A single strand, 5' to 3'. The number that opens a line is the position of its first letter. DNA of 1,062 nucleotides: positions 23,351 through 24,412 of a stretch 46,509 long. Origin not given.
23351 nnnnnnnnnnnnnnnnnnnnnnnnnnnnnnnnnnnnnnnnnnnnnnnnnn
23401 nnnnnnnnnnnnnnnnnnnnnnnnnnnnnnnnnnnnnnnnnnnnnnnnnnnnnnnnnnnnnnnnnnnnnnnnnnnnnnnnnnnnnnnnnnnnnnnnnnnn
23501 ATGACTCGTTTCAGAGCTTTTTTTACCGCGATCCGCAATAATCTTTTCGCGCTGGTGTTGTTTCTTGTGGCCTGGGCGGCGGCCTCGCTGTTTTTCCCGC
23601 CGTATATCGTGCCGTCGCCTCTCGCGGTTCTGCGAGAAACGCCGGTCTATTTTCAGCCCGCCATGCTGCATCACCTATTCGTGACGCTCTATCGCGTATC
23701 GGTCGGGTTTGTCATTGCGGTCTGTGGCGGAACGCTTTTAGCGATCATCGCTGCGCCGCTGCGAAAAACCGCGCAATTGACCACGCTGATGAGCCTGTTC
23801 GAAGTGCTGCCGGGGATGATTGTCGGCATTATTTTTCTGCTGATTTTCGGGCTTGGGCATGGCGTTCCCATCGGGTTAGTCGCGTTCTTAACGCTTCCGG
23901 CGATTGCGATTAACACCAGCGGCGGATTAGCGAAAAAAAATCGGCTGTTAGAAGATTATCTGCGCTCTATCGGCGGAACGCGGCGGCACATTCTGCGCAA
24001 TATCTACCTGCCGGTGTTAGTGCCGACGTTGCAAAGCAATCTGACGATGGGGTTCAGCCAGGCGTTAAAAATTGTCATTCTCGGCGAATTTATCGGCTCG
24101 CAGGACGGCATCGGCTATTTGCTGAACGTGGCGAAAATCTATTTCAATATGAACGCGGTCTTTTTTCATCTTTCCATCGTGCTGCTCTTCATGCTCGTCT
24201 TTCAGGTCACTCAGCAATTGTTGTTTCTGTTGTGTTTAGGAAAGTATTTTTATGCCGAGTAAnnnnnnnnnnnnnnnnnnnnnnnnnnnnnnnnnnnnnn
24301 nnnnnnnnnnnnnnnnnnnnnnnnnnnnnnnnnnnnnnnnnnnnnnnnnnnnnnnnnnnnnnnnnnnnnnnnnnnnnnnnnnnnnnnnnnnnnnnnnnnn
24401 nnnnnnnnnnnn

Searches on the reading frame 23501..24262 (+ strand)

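Call 71: search_protein_families(library=pfam, proteins=[window:23501-24262:+], max_evalue=0.00001)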
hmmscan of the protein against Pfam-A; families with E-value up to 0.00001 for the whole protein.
window:23501-24262:+ (253 aa): 1 family
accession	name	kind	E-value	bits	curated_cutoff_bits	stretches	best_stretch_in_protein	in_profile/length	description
PF00528.27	BPD_transp_1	-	1.9e-15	57.5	26.4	1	77-241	1-178/184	Binding-protein-dependent transport system inner membrane component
